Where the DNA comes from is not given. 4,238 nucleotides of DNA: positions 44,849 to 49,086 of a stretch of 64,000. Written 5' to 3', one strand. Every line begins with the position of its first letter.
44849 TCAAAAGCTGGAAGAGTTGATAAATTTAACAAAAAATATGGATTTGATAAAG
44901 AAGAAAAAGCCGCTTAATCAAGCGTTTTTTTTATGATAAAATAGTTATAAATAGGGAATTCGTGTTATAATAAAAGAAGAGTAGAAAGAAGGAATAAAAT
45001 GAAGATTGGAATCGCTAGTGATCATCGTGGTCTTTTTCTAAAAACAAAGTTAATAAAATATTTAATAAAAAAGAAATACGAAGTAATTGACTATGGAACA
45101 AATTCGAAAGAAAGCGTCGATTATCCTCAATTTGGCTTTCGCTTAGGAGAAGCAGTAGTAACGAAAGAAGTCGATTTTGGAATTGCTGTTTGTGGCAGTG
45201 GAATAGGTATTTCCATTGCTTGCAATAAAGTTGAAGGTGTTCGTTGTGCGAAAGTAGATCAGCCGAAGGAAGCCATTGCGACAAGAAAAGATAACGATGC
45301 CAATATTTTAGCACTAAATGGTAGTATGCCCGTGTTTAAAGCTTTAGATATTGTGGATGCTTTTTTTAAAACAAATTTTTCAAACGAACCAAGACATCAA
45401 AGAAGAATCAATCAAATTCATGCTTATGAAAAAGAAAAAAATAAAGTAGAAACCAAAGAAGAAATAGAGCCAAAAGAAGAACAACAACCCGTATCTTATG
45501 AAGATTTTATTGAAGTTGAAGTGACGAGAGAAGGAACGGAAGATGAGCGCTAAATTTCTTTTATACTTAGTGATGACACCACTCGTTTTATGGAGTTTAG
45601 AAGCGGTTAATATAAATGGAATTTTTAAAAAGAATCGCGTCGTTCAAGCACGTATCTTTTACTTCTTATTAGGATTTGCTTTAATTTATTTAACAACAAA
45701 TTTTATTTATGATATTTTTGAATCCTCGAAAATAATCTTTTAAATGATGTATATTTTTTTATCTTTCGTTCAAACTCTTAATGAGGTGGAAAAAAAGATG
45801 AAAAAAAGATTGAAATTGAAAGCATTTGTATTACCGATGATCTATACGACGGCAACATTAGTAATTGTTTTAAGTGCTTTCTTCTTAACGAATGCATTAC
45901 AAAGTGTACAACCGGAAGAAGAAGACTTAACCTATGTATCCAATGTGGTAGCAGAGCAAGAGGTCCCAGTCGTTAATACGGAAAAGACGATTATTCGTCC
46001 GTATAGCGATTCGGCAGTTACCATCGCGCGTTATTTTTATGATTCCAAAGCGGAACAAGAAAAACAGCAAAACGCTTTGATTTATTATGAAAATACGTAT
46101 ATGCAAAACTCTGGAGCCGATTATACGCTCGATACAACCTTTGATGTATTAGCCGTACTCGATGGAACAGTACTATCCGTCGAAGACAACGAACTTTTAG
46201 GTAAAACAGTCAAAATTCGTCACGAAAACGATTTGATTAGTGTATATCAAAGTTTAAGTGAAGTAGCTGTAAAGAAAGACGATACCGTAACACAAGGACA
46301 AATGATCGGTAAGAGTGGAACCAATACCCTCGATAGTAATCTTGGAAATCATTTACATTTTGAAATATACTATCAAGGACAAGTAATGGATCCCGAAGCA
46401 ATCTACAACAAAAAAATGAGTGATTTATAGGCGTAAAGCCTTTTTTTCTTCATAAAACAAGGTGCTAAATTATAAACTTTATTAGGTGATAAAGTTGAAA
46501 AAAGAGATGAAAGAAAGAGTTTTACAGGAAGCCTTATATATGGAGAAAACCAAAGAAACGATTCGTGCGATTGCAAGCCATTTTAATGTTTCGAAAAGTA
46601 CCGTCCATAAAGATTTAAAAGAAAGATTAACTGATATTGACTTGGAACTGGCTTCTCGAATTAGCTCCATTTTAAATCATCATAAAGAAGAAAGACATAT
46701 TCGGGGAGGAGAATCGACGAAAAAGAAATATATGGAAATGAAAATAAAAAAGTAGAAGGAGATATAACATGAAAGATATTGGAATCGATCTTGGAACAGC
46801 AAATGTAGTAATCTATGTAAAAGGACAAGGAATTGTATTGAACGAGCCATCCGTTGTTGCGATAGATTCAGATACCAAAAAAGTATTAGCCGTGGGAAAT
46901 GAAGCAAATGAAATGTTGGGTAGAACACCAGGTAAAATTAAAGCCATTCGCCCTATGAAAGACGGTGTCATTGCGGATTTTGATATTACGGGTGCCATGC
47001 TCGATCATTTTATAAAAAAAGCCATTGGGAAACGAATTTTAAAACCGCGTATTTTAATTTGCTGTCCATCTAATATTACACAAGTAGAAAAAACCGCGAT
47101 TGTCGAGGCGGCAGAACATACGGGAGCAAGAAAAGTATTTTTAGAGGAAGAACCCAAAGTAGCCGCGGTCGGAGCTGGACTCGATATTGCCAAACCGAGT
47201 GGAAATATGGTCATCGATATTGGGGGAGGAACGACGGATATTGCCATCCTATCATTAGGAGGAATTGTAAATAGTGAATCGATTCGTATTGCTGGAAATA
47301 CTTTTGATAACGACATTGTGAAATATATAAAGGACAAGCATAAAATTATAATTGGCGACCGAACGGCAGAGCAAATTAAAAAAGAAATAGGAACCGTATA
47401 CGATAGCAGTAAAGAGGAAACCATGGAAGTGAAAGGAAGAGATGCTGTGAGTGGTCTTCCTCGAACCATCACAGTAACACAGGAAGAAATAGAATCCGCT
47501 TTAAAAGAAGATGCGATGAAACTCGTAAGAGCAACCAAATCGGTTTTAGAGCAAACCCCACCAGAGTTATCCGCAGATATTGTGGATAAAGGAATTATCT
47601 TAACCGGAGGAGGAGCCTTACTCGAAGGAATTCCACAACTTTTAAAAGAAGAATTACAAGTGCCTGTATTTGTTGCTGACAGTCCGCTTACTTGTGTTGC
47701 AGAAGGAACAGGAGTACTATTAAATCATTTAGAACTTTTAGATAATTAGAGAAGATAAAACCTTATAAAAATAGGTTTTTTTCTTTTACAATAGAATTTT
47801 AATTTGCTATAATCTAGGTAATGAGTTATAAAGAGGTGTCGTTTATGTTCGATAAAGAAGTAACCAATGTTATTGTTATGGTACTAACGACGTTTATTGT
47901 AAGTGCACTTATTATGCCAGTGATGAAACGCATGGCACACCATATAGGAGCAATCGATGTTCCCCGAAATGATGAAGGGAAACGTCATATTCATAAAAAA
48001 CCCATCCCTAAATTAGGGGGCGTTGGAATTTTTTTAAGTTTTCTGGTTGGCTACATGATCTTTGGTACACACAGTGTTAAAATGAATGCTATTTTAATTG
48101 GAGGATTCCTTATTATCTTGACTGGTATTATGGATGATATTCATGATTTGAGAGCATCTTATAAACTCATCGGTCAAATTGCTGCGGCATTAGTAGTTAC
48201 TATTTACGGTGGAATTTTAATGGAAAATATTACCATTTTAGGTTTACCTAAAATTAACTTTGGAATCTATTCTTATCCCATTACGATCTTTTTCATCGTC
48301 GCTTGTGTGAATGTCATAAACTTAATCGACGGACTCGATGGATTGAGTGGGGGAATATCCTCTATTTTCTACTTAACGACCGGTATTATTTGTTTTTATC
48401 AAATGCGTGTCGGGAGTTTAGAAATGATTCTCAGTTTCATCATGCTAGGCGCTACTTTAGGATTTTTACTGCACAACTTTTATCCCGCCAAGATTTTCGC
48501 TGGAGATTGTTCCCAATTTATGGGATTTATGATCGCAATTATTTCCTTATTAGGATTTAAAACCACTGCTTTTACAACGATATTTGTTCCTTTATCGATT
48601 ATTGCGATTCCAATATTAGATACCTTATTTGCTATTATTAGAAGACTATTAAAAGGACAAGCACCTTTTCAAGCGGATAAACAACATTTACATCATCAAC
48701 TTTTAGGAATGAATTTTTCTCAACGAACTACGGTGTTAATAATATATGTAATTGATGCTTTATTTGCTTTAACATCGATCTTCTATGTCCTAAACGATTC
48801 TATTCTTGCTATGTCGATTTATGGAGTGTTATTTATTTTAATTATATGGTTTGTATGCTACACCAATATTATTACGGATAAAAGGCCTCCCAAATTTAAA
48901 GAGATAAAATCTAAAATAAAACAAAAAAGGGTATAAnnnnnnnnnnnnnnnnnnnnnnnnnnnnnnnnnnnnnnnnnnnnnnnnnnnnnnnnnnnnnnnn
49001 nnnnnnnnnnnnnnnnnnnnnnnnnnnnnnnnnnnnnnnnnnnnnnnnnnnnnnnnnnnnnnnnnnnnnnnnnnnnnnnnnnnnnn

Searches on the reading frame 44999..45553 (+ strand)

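Call 67: search_protein_families(library=pfam, proteins=[window:44999-45553:+], max_evalue=0.001)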
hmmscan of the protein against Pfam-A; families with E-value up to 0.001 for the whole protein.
window:44999-45553:+ (184 aa): 1 family
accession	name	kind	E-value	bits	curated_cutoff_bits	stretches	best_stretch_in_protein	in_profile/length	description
PF02502.23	LacAB_rpiB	-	2.2e-47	160.9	24.7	1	3-140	1-138/138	Ribose/Galactose Isomerase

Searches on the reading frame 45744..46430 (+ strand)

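Call 67: search_protein_families(library=pfam, proteins=[window:45744-46430:+], max_evalue=0.001)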
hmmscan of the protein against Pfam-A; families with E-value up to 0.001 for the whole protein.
window:45744-46430:+ (228 aa): 1 family
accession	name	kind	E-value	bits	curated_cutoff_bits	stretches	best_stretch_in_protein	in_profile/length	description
PF01551.29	Peptidase_M23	-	3.2e-24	85.4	28.7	1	122-217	3-96/96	Peptidase family M23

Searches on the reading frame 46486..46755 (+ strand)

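Call 67: search_protein_families(library=pfam, proteins=[window:46486-46755:+], max_evalue=0.001)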
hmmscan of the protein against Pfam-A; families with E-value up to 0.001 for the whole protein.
window:46486-46755:+ (89 aa): 5 families
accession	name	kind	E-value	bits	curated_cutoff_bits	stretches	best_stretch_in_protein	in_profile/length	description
PF12116.14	SpoIIID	-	1e-27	96.5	27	1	7-85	3-81/82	Stage III sporulation protein D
PF08279.18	HTH_11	-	7e-05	23.1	25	1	15-45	7-37/55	HTH domain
PF13384.12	HTH_23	-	0.00015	21.9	24.6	1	9-42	3-36/50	Homeodomain-like domain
PF13936.12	HTH_38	-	0.00026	21.1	27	1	10-45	9-42/44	Helix-turn-helix domain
PF02796.21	HTH_7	-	0.00066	20.2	23.8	1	13-42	11-40/45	Helix-turn-helix domain of resolvase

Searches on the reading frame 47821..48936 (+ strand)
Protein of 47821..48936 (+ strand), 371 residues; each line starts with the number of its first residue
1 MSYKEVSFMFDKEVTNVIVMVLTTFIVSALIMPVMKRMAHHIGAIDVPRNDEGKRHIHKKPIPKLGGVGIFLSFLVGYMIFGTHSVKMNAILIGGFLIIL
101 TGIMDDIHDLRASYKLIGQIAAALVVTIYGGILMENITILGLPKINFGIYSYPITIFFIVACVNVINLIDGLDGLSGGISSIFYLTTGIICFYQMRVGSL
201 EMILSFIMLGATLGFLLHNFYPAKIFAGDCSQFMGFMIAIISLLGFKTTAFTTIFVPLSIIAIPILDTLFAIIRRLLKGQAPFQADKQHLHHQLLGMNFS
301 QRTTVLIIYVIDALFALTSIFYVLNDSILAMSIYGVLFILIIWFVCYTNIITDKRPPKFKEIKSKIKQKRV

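Call 3: search_protein_families(library=pfam, proteins=[window:47821-48936:+], max_evalue=1)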
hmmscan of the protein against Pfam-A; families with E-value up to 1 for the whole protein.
window:47821-48936:+ (371 aa): 1 family
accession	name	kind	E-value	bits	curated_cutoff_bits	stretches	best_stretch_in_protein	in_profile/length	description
PF00953.26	Glycos_transf_4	-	1.1e-34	120.2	27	1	90-244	3-158/160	Glycosyl transferase family 4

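Call 83: find_encoding_contigs(protein=window:47821-48936:+, flank=5000, max_places=10)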
Protein window:47821-48936:+ (371 aa): 2 contigs read that carry it; 2 places shown.
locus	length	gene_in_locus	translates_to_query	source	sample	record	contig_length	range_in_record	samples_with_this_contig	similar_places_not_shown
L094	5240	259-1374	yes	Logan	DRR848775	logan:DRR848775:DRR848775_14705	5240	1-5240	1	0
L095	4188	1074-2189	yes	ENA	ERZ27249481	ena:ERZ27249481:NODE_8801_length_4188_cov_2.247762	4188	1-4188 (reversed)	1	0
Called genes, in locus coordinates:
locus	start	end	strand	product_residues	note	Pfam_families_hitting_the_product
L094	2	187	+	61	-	?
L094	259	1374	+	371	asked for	PF00953:Glycos_transf_4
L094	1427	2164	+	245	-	PF00072:Response_reg, PF04397:LytTR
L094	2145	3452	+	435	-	PF14501:HATPase_c_5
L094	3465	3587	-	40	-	-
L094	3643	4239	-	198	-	PF04647:AgrB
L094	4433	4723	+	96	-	PF00313:CSD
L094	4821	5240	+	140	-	?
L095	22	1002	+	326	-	PF00022:Actin, PF06723:MreB_Mbl, PF00012:HSP70, PF14450:FtsA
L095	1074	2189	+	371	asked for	PF00953:Glycos_transf_4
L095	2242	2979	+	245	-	PF00072:Response_reg, PF04397:LytTR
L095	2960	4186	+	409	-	?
